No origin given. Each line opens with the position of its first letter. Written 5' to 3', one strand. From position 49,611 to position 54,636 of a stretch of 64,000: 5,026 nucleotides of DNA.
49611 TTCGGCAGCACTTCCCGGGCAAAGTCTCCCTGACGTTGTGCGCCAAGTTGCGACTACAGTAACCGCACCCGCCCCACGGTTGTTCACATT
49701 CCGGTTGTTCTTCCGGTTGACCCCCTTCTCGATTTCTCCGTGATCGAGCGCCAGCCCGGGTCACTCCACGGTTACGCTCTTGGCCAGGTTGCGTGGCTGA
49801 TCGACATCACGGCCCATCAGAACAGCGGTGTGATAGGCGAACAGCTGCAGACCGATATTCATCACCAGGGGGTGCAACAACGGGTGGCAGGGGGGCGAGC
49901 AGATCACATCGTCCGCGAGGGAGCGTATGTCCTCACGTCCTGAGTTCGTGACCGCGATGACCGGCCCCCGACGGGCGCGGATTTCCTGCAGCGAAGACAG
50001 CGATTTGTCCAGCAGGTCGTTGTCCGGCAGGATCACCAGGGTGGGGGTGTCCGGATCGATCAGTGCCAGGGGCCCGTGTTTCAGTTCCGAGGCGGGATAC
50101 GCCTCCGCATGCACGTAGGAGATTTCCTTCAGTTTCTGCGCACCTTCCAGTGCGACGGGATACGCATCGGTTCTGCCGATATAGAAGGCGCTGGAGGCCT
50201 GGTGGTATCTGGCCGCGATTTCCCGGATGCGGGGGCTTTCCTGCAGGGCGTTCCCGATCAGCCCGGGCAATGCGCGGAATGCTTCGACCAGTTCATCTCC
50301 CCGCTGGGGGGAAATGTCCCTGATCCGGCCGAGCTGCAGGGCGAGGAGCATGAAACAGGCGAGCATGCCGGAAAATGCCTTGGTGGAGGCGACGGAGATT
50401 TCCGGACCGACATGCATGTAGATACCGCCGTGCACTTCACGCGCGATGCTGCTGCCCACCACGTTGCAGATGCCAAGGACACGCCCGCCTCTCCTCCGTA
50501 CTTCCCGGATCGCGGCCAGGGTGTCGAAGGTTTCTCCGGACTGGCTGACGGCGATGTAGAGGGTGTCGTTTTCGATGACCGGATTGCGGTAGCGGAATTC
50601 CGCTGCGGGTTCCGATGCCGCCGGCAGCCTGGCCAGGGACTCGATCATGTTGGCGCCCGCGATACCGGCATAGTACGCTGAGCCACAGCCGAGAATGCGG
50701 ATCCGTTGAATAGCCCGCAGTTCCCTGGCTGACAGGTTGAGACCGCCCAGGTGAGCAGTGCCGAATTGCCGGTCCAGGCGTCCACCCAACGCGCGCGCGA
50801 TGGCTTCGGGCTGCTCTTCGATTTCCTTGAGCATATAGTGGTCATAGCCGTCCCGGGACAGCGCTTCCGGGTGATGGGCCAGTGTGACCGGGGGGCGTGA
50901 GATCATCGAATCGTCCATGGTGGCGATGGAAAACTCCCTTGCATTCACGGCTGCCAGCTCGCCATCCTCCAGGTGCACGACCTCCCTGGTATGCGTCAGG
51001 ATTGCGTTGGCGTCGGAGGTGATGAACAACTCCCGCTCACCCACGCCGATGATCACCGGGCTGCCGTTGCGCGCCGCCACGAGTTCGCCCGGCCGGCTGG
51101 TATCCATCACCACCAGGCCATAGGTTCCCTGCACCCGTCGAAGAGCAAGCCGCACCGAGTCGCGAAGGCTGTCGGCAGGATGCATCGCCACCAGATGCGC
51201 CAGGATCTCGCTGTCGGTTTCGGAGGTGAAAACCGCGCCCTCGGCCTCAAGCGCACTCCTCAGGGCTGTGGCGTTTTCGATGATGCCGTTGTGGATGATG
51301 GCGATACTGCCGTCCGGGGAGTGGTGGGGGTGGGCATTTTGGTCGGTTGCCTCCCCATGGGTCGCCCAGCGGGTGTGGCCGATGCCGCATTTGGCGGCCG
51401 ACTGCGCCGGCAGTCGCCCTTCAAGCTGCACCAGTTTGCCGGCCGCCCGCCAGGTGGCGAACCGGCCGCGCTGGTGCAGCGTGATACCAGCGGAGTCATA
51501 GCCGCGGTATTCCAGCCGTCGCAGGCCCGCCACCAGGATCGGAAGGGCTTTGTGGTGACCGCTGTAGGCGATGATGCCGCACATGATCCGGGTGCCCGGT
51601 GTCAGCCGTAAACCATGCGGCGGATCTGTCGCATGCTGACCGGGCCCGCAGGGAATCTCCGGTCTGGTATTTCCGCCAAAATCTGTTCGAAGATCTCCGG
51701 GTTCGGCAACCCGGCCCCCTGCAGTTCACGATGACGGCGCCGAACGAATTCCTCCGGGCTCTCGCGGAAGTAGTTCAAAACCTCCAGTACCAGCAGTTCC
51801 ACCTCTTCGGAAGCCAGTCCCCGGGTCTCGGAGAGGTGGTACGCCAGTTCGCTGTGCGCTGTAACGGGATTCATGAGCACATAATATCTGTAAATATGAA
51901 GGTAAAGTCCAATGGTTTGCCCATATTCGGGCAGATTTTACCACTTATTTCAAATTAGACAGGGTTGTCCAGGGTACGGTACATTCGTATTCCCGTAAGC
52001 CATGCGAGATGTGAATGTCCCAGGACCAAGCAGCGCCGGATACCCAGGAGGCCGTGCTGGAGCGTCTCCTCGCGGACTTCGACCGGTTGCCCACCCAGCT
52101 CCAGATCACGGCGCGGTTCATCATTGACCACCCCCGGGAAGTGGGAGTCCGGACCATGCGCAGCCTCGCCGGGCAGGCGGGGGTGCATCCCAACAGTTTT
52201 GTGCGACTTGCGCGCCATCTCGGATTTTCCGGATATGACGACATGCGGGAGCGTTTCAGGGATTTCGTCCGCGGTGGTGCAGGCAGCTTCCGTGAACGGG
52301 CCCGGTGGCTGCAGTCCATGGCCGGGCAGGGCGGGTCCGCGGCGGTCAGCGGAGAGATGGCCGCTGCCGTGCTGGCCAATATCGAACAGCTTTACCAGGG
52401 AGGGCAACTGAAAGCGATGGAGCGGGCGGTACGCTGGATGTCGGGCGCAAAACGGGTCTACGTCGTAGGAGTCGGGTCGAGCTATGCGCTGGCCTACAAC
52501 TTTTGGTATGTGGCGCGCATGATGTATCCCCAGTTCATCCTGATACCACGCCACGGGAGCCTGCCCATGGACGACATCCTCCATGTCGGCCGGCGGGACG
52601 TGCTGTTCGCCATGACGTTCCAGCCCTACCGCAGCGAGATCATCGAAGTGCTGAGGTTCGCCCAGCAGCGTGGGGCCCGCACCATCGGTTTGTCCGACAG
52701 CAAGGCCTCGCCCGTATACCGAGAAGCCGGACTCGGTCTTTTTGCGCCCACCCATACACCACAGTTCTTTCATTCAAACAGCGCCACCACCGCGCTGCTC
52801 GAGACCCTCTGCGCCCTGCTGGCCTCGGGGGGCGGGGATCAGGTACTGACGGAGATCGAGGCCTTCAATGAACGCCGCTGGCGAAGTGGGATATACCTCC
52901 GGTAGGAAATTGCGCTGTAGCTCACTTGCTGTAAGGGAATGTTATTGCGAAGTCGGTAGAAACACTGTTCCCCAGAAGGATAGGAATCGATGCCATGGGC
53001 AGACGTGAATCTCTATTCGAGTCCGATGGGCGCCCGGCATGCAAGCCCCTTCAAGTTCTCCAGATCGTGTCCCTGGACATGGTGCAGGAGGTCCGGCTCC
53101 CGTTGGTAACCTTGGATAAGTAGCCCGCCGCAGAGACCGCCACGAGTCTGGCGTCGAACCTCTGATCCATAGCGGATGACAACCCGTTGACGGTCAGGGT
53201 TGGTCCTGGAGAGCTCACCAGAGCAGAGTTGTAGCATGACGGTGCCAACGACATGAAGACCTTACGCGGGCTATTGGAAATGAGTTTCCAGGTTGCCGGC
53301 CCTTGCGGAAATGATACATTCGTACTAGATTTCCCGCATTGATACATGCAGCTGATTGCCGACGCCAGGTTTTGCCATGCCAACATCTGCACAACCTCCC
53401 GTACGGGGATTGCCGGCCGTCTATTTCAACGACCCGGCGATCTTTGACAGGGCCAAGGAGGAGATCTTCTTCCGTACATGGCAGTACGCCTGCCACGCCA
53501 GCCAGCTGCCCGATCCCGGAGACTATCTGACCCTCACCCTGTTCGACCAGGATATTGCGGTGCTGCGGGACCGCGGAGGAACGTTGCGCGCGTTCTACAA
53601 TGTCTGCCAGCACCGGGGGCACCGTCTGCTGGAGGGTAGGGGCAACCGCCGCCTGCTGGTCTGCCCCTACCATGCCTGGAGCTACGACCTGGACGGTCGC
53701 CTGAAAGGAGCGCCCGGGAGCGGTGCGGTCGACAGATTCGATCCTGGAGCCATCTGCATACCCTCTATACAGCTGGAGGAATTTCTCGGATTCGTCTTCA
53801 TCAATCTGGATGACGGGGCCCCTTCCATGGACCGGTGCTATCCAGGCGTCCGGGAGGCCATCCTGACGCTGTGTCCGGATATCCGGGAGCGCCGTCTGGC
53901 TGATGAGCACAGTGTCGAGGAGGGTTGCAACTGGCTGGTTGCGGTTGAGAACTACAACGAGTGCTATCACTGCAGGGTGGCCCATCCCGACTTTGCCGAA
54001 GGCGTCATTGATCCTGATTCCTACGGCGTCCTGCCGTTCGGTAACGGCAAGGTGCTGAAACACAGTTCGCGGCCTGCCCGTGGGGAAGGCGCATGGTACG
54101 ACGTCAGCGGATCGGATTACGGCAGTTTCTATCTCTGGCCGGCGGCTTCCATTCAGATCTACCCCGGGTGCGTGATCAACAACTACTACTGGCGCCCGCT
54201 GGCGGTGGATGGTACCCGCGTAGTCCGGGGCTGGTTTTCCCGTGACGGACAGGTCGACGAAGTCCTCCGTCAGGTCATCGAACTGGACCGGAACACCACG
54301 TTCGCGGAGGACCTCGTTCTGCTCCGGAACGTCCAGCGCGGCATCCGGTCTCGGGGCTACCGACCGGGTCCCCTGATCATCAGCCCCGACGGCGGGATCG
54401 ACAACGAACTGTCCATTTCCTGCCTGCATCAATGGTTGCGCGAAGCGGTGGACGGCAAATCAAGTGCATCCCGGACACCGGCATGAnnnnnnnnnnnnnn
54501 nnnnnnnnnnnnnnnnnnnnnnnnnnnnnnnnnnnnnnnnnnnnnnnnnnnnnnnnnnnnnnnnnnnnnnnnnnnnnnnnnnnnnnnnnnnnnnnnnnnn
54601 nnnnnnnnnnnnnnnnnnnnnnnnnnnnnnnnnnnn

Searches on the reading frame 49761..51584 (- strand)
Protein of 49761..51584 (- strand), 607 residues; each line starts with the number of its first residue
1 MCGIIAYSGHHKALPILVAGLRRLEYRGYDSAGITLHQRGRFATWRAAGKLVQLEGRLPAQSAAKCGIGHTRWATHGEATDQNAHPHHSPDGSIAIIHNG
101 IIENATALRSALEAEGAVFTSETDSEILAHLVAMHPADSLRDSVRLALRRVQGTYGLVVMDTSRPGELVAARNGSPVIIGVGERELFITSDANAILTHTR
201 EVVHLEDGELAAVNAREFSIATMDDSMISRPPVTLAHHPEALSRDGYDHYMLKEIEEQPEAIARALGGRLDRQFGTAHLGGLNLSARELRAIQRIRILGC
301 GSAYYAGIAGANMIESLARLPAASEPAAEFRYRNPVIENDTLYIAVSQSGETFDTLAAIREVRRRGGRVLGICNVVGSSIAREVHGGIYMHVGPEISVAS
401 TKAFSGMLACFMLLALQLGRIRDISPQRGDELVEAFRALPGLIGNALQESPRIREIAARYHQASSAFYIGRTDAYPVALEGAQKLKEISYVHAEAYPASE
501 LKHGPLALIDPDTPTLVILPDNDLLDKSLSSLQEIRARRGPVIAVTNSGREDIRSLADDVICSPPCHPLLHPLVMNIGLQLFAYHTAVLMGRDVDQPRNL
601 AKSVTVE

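Call 7: search_protein_families(library=pfam, proteins=[window:49761-51584:-], max_evalue=0.01)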
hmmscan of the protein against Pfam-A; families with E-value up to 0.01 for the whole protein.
window:49761-51584:- (607 aa): 3 families
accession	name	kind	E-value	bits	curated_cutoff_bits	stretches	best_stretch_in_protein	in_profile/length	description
PF01380.27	SIS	-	5.4e-52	175.5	25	2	289-416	2-130/131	SIS domain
PF13522.11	GATase_6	-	1.3e-19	71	27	1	63-182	9-121/130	Glutamine amidotransferase domain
PF13537.11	GATase_7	-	3.5e-14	53.3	25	1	78-196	7-122/123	Glutamine amidotransferase domain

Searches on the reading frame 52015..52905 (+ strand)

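Call 7: search_protein_families(library=pfam, proteins=[window:52015-52905:+], max_evalue=0.01)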
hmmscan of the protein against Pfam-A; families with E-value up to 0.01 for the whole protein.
window:52015-52905:+ (296 aa): 3 families
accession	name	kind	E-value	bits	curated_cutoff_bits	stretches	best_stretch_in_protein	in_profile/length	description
PF01380.27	SIS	-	2.2e-15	57.1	25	1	143-265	3-128/131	SIS domain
PF01418.23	HTH_6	-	3e-06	27.6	28.3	1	33-79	22-68/77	Helix-turn-helix domain, rpiR family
PF13580.11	SIS_2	-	0.0088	16.5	27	0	192-227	102-137/138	SIS domain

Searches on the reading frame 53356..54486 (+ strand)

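Call 7: search_protein_families(library=pfam, proteins=[window:53356-54486:+], max_evalue=0.01)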
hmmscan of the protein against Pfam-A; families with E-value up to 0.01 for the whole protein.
window:53356-54486:+ (376 aa): 2 families
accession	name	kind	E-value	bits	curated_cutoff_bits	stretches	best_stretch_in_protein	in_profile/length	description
PF00355.32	Rieske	-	5.9e-24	84.2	20.3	1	41-127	1-86/88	Rieske [2Fe-2S] domain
PF00848.25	Ring_hydroxyl_A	-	1e-20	75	24.9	1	184-366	9-207/208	Ring hydroxylating alpha subunit (catalytic domain)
